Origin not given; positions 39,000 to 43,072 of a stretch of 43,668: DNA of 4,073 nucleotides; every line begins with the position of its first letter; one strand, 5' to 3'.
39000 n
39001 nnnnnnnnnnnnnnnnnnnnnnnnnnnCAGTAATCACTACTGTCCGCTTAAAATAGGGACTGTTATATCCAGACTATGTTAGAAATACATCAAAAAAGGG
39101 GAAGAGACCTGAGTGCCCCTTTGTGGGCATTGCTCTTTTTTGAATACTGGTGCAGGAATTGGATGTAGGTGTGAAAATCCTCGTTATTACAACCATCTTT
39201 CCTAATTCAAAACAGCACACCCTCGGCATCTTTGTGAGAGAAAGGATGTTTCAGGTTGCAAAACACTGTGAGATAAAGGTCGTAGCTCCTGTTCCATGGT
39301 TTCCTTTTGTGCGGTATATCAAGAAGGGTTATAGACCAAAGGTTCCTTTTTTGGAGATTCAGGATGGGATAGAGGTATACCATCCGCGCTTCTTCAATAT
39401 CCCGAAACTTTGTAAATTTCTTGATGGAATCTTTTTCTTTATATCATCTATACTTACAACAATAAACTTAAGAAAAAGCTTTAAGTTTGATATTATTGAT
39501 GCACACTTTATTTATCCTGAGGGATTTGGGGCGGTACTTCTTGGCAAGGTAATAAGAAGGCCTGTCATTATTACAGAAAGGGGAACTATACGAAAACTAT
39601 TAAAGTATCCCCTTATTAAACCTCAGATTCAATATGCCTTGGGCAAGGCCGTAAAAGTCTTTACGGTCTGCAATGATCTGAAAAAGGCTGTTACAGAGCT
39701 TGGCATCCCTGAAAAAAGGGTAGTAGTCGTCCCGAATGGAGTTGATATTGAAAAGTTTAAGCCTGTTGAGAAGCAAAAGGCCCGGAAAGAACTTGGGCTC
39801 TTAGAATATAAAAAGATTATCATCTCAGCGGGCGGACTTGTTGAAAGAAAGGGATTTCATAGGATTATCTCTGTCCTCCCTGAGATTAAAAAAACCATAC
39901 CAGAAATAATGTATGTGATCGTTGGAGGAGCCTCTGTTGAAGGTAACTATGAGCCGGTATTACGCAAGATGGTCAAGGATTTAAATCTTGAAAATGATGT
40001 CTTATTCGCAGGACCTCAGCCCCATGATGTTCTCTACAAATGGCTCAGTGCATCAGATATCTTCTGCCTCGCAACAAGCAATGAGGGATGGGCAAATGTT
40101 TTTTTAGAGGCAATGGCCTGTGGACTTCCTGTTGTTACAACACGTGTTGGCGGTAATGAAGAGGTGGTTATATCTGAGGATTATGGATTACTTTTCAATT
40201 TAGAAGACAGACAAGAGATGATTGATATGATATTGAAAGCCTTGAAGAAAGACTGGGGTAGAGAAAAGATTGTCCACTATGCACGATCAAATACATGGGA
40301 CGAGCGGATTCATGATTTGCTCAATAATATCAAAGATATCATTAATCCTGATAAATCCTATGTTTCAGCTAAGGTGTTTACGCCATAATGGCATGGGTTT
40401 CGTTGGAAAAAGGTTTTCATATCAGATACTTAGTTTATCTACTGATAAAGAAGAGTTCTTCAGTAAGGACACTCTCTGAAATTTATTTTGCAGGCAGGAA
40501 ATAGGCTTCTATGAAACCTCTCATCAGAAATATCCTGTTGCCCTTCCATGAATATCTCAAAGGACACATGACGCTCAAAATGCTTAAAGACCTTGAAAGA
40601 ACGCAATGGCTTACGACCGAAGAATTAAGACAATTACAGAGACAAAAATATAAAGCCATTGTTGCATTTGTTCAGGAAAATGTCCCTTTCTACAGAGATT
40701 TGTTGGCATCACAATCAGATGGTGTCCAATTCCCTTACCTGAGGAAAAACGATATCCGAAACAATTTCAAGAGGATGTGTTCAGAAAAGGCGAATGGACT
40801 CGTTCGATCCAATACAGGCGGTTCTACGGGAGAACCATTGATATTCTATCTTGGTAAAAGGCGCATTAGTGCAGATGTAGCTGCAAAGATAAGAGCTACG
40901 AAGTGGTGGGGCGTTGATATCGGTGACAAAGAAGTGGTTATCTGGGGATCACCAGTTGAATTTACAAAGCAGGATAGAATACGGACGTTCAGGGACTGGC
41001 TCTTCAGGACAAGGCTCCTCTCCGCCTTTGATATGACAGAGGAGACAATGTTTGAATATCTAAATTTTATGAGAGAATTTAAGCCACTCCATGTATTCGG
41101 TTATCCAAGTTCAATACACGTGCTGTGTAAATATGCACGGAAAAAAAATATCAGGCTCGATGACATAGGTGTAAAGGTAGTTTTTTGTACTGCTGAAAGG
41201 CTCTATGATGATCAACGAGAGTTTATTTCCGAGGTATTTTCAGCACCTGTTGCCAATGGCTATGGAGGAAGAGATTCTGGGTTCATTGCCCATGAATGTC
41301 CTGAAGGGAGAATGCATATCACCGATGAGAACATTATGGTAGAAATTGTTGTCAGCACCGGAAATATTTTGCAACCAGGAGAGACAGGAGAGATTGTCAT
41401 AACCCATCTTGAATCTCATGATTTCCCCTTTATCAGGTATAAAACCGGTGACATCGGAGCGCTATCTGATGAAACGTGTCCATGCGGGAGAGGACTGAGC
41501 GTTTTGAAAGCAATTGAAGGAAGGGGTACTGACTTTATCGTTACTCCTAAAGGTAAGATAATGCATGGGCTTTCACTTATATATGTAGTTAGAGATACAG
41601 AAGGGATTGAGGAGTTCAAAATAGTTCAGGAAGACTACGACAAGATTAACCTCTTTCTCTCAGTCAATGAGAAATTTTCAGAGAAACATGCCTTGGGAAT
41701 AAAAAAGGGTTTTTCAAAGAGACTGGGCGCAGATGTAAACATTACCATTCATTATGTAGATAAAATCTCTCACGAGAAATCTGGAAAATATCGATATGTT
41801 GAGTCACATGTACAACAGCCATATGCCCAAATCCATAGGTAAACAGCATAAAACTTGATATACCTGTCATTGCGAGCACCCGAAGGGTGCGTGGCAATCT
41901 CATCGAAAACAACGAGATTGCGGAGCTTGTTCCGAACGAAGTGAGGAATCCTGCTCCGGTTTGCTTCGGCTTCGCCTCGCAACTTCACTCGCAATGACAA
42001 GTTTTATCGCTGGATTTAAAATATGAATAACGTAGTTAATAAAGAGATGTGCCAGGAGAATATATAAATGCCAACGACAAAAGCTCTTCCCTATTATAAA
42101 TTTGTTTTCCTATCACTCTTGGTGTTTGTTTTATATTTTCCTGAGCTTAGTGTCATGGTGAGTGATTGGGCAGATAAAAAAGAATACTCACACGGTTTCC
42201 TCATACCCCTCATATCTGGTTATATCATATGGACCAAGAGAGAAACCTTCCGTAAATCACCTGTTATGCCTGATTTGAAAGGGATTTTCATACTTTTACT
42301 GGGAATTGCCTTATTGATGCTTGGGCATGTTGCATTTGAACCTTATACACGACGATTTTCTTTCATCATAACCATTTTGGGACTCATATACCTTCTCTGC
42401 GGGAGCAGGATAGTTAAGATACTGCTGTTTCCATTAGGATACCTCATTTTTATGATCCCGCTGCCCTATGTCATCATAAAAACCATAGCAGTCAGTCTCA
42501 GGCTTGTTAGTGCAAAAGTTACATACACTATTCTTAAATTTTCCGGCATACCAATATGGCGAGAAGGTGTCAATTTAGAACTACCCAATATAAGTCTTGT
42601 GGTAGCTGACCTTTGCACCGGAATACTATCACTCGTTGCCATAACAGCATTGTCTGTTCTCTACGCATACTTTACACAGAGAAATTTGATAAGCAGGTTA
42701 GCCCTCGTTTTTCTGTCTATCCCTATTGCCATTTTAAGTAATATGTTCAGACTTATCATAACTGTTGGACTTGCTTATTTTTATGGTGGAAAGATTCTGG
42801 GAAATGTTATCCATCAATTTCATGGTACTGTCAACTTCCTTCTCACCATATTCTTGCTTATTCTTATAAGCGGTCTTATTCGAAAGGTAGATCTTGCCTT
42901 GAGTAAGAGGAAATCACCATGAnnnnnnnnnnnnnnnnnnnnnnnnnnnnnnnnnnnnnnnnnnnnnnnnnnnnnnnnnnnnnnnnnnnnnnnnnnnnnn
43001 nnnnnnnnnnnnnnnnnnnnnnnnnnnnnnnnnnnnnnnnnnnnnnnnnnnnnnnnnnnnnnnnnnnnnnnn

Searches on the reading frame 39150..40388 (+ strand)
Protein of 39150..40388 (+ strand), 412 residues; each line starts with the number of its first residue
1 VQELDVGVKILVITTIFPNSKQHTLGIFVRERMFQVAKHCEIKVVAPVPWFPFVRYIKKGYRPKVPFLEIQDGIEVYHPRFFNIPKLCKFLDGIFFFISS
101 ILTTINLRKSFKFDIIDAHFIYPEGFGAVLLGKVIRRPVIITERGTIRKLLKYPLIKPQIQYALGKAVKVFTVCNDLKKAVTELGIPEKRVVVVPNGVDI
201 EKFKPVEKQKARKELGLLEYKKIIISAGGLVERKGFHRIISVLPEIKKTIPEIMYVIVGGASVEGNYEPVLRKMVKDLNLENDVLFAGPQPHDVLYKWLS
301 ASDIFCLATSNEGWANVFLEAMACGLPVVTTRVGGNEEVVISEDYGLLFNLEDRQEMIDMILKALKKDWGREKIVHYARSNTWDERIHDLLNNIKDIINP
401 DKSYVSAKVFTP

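Call 3: search_protein_families(library=pfam, proteins=[window:39150-40388:+])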
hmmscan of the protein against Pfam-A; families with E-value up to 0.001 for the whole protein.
window:39150-40388:+ (412 aa): 5 families
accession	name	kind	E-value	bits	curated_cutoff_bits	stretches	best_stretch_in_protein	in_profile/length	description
PF00534.26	Glycos_transf_1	-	1.8e-36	125.7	26.4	1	208-379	2-170/172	Glycosyl transferases group 1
PF13692.12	Glyco_trans_1_4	-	8.5e-29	101.1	27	1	222-366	2-141/142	Glycosyl transferases group 1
PF13439.12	Glyco_transf_4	-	1.4e-15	58.1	28.5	1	96-202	56-170/170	Glycosyltransferase Family 4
PF13579.12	Glyco_trans_4_4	-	2e-10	41.7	29.7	1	71-197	37-158/158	Glycosyl transferase 4-like domain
PF13524.12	Glyco_trans_1_2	-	2.2e-05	24.9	25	1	277-391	27-143/144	Glycosyl transferase-like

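Call 4: search_protein_families(library=ncbifam, proteins=[window:39150-40388:+])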
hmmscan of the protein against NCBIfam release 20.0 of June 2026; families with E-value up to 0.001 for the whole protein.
window:39150-40388:+ (412 aa): 39 families (the best 25 are shown)
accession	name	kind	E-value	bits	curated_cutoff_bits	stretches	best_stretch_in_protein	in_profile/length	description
NF047684.1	TeichurnBiosyTuaC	equivalog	1.7e-44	152.3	550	1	9-376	2-363/391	teichuronic acid biosynthesis protein TuaC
TIGR03999.1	thiol_BshA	equivalog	1.8e-34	119.3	273.7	1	103-382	75-353/375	N-acetyl-alpha-D-glucosaminyl L-malate synthase BshA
TIGR04063.1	stp3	hypoth_equivalog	1.8e-30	106.1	442.05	1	148-382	139-375/397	TIGR04063 family PEP-CTERM/XrtA system glycosyltransferase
TIGR03088.1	stp2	hypoth_equivalog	5.1e-28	98.2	409.05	1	172-380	142-351/374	TIGR03088 family PEP-CTERM/XrtA system glycosyltransferase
TIGR03449.1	mycothiol_MshA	equivalog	8.2e-28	97.4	462.5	1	175-396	174-402/406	D-inositol-3-phosphate glycosyltransferase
NF041876.1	EPS_EpsE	equivalog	1.2e-27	97.1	400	1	177-380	172-374/389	exopolysaccharide biosynthesis GT4 family glycosyltransferase EpsE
TIGR04047.1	MSMEG_0565_glyc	hypoth_equivalog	6.2e-25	88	259.85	1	164-385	136-362/373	MSMEG_0565 family glycosyltransferase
TIGR04157.1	glyco_rSAM_CFB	subfamily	1.6e-21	76.8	400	1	167-367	170-366/406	TIGR04157 family glycosyltransferase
NF053787.1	GlcN_PG_synth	equivalog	4.5e-20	71.8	480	1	168-397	145-359/361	N-acetylglucosaminyl phosphatidylglycerol synthase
NF050063.1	ProtGlycPglJ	equivalog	3.2e-19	69.4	500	1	179-375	158-340/363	N-acetylgalactosamine-N,N'-diacetylbacillosaminyl-diphospho-undecaprenol 4-alpha-N-acetylgalactosaminyltransferase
TIGR02149.1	glgA_Coryne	subfamily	3.5e-19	69.2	302.4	1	163-355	141-337/391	glycogen synthase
NF012028.0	PRK15484.1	subfamily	2.6e-17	63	618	1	166-384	139-360/380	lipopolysaccharide N-acetylglucosaminyltransferase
NF038229.1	Glyco4_Geo_Pelo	equivalog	5e-17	61.9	400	1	109-374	52-308/338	GPMC system family 4 glycosyltransferase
NF053513.1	Gtran_IagA_BgsA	equivalog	5.9e-17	61.7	460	1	156-340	95-274/333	LTA glycolipid anchor biosynthesis glycosyltransferase, IagA/BgsA family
NF007640.0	PRK10307.1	subfamily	2.2e-16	59.8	276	1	164-380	169-385/411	WcaI family glycosyltransferase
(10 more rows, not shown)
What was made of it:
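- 39150..40388 (+): GT4 glycosyltransferase; right neighbour. In relatives it directly follows asnB. Calls 3, 4.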

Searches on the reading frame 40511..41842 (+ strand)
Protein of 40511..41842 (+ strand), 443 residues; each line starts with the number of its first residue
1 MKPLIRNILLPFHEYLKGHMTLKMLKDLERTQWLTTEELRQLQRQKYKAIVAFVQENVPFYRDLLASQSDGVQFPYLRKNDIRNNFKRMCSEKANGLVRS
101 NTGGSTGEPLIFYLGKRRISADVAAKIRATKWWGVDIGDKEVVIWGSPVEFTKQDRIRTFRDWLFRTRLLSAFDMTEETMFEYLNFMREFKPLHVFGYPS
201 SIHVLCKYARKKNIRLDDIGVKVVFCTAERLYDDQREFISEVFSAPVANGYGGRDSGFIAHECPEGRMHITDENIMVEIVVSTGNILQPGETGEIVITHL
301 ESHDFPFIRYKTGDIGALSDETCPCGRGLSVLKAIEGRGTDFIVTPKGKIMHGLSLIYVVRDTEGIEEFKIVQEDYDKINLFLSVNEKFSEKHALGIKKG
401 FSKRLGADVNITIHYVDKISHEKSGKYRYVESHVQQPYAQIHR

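Call 3: search_protein_families(library=pfam, proteins=[window:40511-41842:+])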
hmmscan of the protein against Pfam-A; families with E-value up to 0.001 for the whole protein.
window:40511-41842:+ (443 aa): 1 family
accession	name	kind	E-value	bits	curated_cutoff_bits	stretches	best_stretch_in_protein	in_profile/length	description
PF00501.34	AMP-binding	-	2e-06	27.3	29.9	1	102-297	170-374/384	AMP-binding enzyme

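Call 4: search_protein_families(library=ncbifam, proteins=[window:40511-41842:+])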
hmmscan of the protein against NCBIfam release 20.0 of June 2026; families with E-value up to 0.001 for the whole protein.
window:40511-41842:+ (443 aa): 7 families
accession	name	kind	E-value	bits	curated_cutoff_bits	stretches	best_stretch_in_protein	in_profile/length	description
NF045666.1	DVU1553_fam_AMP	equivalog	4.7e-37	127.8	300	2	178-338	169-330/331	DVU_1553 family AMP-dependent CoA ligase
NF053551.1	FlxY_rubin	equivalog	5.1e-31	107.8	520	1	187-423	164-409/424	flexirubin biosynthesis putative acyl-CoA ligase FlxY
NF041878.1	paak_haloarch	equivalog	1.1e-27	96.7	700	1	32-412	6-400/427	phenylacetate--CoA ligase PaaK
NF041217.1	BagE_FevW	exception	1.7e-22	79.9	800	1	32-347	6-320/424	bagremycin/ferroverdin synthetase BagE/FevW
TIGR02155.1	PA_CoA_ligase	equivalog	1.2e-21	76.7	646.3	1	34-345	3-323/422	phenylacetate--CoA ligase PaaK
TIGR02304.1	aden_form_hyp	equivalog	1.4e-20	73.7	251.9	1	173-418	170-411/430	F390 synthetase-related protein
TIGR03335.1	F390_ftsA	equivalog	4.2e-09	35.6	458.7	1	186-328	171-319/445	coenzyme F390 synthetase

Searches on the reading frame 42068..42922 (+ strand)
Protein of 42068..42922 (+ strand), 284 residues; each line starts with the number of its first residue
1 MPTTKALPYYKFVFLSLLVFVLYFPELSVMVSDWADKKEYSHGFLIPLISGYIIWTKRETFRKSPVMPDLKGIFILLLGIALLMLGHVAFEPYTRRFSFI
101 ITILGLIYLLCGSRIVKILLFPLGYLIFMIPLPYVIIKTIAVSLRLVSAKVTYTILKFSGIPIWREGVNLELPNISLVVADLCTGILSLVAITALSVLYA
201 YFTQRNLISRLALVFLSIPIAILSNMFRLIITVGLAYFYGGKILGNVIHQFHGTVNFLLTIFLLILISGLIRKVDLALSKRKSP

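Call 3: search_protein_families(library=pfam, proteins=[window:42068-42922:+])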
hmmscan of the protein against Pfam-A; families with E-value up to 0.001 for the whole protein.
window:42068-42922:+ (284 aa): 1 family
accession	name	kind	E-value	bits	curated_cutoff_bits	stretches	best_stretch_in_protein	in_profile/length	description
PF09721.15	Exosortase_EpsH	-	1.9e-63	214.7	25.7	1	17-268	2-251/254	Transmembrane exosortase (Exosortase_EpsH)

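Call 4: search_protein_families(library=ncbifam, proteins=[window:42068-42922:+])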
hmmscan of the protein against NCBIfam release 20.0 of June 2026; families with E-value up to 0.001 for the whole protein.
window:42068-42922:+ (284 aa): 15 families
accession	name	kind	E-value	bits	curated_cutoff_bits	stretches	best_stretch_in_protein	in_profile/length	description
NF038142.1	exosort_XrtW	exception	2.7e-68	230.5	425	1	11-277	4-271/494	exosortase W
TIGR03109.2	exosort_XrtA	exception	8.2e-59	199.1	208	1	12-271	3-259/261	exosortase A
TIGR02602.1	8TM_EpsH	subfamily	1.5e-50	172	105.55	1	31-270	1-239/241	exosortase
TIGR04152.1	exosort_VPLPA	exception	1.8e-50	172.4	400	1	33-275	3-246/486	VPLPA-CTERM-specific exosortase XrtD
NF035943.2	exosort_XrtV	exception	6.1e-41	140.5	313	1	13-273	6-268/270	exosortase V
TIGR03113.1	exosort_XrtB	exception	8.2e-36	124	275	1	17-272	6-265/268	exosortase B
TIGR04151.1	exosort_VPDSG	exception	3.6e-26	92.3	300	1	19-267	36-295/306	VPDSG-CTERM-specific exosortase XrtC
TIGR04178.1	exo_archaeo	signature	7e-14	51.9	23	1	179-267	3-91/97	exosortase/archaeosortase family protein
TIGR04156.1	cyanoexo_CrtB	exception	1.2e-11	44.6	300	1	17-278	8-271/280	cyanoexosortase B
NF033770.1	exosort_XrtT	exception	7.7e-10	37.9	250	1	22-267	11-263/472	exosortase T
NF033464.1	cyanoexo_CrtC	exception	3.2e-09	36.8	225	1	12-258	7-261/278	cyanoexosortase C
TIGR04476.1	exosort_XrtN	exception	8.3e-08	31.8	200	1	28-268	20-244/406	exosortase N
TIGR03763.1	cyanoexo_CrtA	exception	9.6e-08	31.8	150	1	32-236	24-224/260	cyanoexosortase A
NF012182.0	exosortase_XrtQ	exception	2.7e-05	23.8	270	1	14-254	9-241/256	exosortase Q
TIGR03762.1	archaeo_artC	exception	2.8e-05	24.1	100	1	78-265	93-269/274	archaeosortase C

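Call 52: find_encoding_contigs(protein=window:42068-42922:+, flank=10000, max_places=4)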
Protein window:42068-42922:+ (284 aa): 1 contig read that carries it; 1 place shown.
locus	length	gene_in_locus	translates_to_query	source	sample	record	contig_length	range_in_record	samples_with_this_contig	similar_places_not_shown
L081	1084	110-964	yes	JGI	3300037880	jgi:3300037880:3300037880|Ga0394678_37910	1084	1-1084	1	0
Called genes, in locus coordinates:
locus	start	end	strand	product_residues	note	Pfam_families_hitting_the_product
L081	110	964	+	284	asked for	PF09721:Exosortase_EpsH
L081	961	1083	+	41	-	?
